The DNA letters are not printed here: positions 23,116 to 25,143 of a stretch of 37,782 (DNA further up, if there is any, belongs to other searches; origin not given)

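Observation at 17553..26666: TetR-linked B12 acyl-CoA mutase locus whose catalytic subunit is non-canonical at the substrate-specificity motifs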

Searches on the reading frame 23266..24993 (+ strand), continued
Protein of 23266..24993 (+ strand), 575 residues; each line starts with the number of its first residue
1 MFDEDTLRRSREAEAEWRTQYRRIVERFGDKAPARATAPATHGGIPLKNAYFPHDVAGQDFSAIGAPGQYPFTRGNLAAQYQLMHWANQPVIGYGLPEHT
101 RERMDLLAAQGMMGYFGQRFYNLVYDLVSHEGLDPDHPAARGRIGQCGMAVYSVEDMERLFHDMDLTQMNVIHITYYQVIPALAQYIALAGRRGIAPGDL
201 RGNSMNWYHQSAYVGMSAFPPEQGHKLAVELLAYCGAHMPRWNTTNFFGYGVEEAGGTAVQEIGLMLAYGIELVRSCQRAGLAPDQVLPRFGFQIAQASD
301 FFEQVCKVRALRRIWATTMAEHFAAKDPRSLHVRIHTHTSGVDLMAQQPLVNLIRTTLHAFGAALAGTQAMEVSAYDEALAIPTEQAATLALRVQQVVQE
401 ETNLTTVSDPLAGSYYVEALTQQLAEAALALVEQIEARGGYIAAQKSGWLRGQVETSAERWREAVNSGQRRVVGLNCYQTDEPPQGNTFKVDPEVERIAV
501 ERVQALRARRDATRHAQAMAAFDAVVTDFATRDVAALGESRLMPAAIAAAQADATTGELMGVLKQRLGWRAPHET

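Call 71: search_protein_representatives(protein=window:23266-24993:+)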
Query: 575 residues. Proteins with E-value up to 0.001 (for the whole library): 14993; up to 1e-10: 8909; up to 1e-30: 1469. The best 150 are listed.
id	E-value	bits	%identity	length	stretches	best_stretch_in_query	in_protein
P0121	1.2e-183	628.3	50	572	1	1-570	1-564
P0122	1.6e-132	459.6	69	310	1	266-574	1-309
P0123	1.1e-129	450.2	73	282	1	1-264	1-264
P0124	5.0e-125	434.8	41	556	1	21-570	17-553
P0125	1.4e-123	430.0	39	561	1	1-569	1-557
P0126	1.7e-116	406.7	39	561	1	22-565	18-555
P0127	8.2e-116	404.4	42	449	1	48-493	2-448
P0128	6.5e-115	401.5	43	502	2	117-442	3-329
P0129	1.9e-111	390.0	39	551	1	15-570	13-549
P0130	4.9e-110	385.4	39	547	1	43-568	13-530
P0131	1.1e-107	377.7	39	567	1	1-569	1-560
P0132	1.3e-104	367.5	36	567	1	15-569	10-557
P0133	4.7e-102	359.0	39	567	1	5-568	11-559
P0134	4.8e-100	352.4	37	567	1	1-561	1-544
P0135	4.4e-99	349.2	37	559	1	8-568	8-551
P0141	6.5e-96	338.8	35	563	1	12-566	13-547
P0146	5.0e-93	329.2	36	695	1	41-568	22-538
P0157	1.6e-89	317.6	36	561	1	38-563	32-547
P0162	7.9e-88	312.1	36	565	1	27-568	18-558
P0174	1.2e-84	301.5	36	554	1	40-568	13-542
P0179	2.8e-83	297.0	37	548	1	32-572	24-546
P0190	5.4e-80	286.2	33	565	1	2-564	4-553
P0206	3.4e-78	280.2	34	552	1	42-568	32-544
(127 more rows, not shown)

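Call 72: list_cluster_members(proteins=[P0121, P0124, P0125, P0126, P0129, P0130, P0131, P0132, P0133, P0134])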
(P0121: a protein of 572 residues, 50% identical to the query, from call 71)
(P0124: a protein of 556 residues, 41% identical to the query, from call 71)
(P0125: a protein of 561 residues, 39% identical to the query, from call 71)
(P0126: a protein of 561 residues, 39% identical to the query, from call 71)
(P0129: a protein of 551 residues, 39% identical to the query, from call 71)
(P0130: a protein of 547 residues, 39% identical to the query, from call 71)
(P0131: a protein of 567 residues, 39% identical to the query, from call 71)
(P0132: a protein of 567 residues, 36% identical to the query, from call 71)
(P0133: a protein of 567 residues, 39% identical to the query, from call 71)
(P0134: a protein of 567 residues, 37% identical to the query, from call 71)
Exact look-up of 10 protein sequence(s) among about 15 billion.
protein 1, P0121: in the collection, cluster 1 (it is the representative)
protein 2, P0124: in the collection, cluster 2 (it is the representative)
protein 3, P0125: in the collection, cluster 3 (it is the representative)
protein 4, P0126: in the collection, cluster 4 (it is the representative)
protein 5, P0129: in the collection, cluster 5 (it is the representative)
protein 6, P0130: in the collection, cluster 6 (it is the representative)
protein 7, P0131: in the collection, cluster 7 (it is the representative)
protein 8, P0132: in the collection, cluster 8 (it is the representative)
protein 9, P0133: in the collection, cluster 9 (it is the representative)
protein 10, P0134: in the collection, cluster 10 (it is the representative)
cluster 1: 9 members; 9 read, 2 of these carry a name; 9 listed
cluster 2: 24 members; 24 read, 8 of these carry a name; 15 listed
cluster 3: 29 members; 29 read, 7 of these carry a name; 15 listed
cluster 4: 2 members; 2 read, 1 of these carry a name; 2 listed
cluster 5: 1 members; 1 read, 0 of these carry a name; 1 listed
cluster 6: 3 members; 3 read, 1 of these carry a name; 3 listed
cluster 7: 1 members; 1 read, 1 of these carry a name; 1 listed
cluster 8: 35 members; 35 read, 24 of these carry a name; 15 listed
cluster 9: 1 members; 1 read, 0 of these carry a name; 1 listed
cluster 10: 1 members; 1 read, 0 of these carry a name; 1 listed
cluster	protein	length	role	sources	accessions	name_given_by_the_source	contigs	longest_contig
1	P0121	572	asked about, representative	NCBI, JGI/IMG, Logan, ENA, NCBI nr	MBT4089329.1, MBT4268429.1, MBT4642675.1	MAG: methylmalonyl-CoA mutase [Deltaproteobacteria bacterium] | methylmalonyl-CoA mutase, N-terminal domain | methylmalonyl-CoA mutase [Deltaproteobacteria bacterium]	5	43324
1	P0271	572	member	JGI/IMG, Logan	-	methylmalonyl-CoA mutase N-terminal domain/subunit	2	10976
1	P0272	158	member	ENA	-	-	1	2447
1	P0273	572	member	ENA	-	-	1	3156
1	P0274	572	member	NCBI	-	-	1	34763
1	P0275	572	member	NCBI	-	-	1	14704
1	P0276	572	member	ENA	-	-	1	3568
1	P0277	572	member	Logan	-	-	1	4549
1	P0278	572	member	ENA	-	-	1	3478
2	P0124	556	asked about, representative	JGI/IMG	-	methylmalonyl-CoA mutase N-terminal domain/subunit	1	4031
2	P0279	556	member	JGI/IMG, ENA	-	methylmalonyl-CoA mutase N-terminal domain/subunit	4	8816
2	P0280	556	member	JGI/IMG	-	methylmalonyl-CoA mutase N-terminal domain/subunit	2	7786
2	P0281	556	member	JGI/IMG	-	methylmalonyl-CoA mutase N-terminal domain/subunit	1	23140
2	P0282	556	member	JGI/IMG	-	methylmalonyl-CoA mutase N-terminal domain/subunit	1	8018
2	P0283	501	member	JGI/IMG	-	methylmalonyl-CoA mutase N-terminal domain/subunit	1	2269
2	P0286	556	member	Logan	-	-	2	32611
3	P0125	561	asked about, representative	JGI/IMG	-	methylmalonyl-CoA mutase N-terminal domain/subunit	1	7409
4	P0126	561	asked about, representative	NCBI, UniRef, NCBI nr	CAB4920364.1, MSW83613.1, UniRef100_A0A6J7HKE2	unannotated protein [freshwater metagenome] | Unannotated protein n=1 Tax=freshwater metagenome TaxID=449393 RepID=A0A6J7HKE2_9ZZZZ | hypothetical protein [Actinomycetota bacterium]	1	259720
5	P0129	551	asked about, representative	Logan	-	-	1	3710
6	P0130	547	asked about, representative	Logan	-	-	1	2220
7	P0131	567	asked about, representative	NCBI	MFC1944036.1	methylmalonyl-CoA mutase family protein [Chloroflexota bacterium]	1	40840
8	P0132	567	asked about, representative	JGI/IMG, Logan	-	methylmalonyl-CoA mutase N-terminal domain/subunit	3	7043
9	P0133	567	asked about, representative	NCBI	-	-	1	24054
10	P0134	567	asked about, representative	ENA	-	-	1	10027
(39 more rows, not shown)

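Call 74: list_cluster_members(proteins=[P0179, P0141, P0133, P0174, P0190, P0135, P0146, P0162, P0206, P0157])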
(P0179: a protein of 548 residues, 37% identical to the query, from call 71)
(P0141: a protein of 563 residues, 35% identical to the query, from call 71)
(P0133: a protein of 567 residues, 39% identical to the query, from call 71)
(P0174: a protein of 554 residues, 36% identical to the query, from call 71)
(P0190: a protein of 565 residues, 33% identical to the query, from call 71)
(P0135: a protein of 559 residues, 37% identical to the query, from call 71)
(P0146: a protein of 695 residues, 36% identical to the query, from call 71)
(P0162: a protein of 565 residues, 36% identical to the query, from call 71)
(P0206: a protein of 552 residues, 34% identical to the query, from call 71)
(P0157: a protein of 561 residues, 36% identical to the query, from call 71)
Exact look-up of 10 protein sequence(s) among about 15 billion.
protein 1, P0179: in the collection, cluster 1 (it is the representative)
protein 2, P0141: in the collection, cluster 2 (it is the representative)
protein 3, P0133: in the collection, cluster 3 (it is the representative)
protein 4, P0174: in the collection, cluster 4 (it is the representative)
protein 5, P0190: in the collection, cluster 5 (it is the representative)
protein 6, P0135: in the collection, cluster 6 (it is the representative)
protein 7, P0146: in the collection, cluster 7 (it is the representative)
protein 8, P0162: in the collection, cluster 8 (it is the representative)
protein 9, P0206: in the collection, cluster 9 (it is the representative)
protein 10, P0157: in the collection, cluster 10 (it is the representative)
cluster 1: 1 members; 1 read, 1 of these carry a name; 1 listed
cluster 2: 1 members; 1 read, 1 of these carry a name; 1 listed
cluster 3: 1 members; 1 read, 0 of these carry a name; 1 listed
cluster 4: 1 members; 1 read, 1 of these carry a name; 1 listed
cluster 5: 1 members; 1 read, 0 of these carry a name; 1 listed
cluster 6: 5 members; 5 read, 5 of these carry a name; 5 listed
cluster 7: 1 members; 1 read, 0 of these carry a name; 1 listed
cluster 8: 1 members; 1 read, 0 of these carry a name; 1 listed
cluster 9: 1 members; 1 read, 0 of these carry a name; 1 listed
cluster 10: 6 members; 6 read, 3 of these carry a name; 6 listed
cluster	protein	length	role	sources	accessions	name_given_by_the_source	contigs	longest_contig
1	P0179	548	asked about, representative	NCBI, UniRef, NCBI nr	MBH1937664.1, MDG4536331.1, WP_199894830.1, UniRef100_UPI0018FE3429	methylmalonyl-CoA mutase [Streptomyces sp. AV19] | acyl-CoA mutase large subunit family protein n=1 Tax=Streptomyces sp. AV19 TaxID=2793068 ... | methylmalonyl-CoA mutase family protein [Streptomyces sp. AV19]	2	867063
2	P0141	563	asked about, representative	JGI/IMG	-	methylmalonyl-CoA mutase N-terminal domain/subunit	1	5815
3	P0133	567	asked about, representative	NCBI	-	-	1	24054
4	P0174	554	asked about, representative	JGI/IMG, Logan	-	methylmalonyl-CoA mutase N-terminal domain/subunit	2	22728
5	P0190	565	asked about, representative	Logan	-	-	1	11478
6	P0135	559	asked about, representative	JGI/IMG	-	methylmalonyl-CoA mutase, N-terminal domain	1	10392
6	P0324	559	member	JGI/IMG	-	methylmalonyl-CoA mutase, N-terminal domain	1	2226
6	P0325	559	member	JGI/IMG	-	methylmalonyl-CoA mutase, N-terminal domain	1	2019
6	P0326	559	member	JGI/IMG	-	methylmalonyl-CoA mutase N-terminal domain/subunit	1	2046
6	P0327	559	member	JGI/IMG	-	methylmalonyl-CoA mutase, N-terminal domain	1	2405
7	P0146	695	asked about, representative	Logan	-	-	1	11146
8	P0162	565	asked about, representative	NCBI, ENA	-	-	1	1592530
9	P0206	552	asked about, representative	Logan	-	-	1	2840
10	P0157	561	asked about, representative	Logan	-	-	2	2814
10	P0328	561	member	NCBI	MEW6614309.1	MAG: methylmalonyl-CoA mutase family protein [Thermodesulfobacteriota bacterium]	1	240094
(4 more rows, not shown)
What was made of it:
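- Tried and rejected: Cluster names for 20 nearest representatives are all generic (calls 72, 74).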

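Call 79: search_protein_families(library=pfam, proteins=[L037:5058-6737:+, L037:9182-9955:+, L037:13994-15082:+, L037:15079-16446:+, L037:16488-18047:+, L038:3014-5137:+, L038:6399-7166:+, L038:9204-9965:+, L038:15016-16434:+, L038:16435-18183:+], max_evalue=0.00001)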
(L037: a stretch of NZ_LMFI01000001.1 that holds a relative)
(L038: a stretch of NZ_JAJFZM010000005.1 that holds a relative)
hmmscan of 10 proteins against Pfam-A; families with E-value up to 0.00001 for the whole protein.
L037:5058-6737:+ (559 aa): 2 families
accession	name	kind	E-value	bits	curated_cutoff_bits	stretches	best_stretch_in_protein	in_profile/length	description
PF01039.27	Carboxyl_trans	-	5.9e-148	494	22.3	1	93-552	10-476/493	Carboxyl transferase domain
PF03255.19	ACCA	-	6.7e-11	42.3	23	1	362-510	92-244/310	Acetyl co-enzyme A carboxylase carboxyltransferase-like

L037:9182-9955:+ (257 aa): 2 families
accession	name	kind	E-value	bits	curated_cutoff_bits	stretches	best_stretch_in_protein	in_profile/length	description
PF00378.25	ECH_1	-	8.9e-49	166.5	27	1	9-252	2-240/251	Enoyl-CoA hydratase/isomerase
PF16113.10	ECH_2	-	5.7e-31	108.7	27.2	1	14-190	2-177/335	Enoyl-CoA hydratase/isomerase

L037:13994-15082:+ (362 aa): 4 families
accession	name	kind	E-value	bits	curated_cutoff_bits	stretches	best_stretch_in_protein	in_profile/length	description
PF03308.22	MeaB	-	2e-86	289.8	23.1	1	60-314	1-264/273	Methylmalonyl Co-A mutase-associated GTPase MeaB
PF02492.25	cobW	-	4.7e-08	33.2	20.7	1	89-255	2-173/180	CobW/HypB/UreG, nucleotide-binding domain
PF00009.33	GTP_EFTU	-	1.5e-06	28.3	26.5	0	228-282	124-183/188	Elongation factor Tu GTP binding domain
PF03029.23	ATP_bind_1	-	3.5e-06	27.4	27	0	92-127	1-36/240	Conserved hypothetical ATP binding protein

L037:15079-16446:+ (455 aa): 4 families
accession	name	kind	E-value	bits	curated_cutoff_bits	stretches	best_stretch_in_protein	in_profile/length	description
PF02786.22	CPSase_L_D2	-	8.9e-67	225.1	19.8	1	116-321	1-206/211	Carbamoyl-phosphate synthase L chain, ATP binding domain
PF00289.28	Biotin_carb_N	-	1.9e-44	151.1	25.5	1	2-111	1-110/110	Biotin carboxylase, N-terminal domain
PF02785.25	Biotin_carb_C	-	2.9e-36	124.3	32.4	1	337-442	1-107/108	Biotin carboxylase C-terminal domain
PF07478.18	Dala_Dala_lig_C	-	4e-08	33.4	24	1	147-293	30-174/204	D-ala D-ala ligase C-terminus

L037:16488-18047:+ (519 aa): 2 families
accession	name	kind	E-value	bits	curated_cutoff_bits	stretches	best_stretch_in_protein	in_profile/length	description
PF00501.34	AMP-binding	-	1.4e-84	284.6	29.9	1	12-374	2-384/384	AMP-binding enzyme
PF13193.12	AMP-binding_C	-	2.4e-16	60.8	24.5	1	423-499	1-76/76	AMP-binding enzyme C-terminal domain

L038:3014-5137:+ (707 aa): 2 families
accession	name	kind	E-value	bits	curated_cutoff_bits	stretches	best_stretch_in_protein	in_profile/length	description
PF01039.27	Carboxyl_trans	-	3.7e-146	488.1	22.3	1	241-700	8-475/493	Carboxyl transferase domain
PF03255.19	ACCA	-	1.1e-10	41.7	23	1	511-654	92-239/310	Acetyl co-enzyme A carboxylase carboxyltransferase-like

L038:6399-7166:+ (255 aa): 2 families
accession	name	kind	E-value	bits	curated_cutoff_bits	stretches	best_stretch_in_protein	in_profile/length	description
PF17932.6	TetR_C_24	-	1.6e-26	93.2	26.4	1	82-192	2-113/114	Tetracyclin repressor-like, C-terminal domain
PF00440.29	TetR_N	-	4.3e-12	46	24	1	20-62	5-47/47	Bacterial regulatory proteins, tetR family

L038:9204-9965:+ (253 aa): 2 families
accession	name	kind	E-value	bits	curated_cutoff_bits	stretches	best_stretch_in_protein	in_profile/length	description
PF00378.25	ECH_1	-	3e-49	168.1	27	1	10-251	4-241/251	Enoyl-CoA hydratase/isomerase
PF16113.10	ECH_2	-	1.3e-38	133.8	27.2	1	12-221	1-208/335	Enoyl-CoA hydratase/isomerase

L038:15016-16434:+ (472 aa): 4 families
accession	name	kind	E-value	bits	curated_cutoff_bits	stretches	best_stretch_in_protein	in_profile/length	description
PF02786.22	CPSase_L_D2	-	1e-61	208.6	19.8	1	139-343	2-206/211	Carbamoyl-phosphate synthase L chain, ATP binding domain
PF00289.28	Biotin_carb_N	-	1.4e-41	141.8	25.5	1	24-133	1-110/110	Biotin carboxylase, N-terminal domain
PF02785.25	Biotin_carb_C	-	7e-37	126.3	32.4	1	361-466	1-107/108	Biotin carboxylase C-terminal domain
PF07478.18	Dala_Dala_lig_C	-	5.4e-10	39.5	24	1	167-315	28-174/204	D-ala D-ala ligase C-terminus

L038:16435-18183:+ (582 aa): 2 families
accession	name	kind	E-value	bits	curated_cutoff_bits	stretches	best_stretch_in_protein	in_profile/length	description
PF00501.34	AMP-binding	-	7.6e-85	285.4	29.9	1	77-439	2-384/384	AMP-binding enzyme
PF13193.12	AMP-binding_C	-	2.4e-16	60.8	24.5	1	494-565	6-76/76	AMP-binding enzyme C-terminal domain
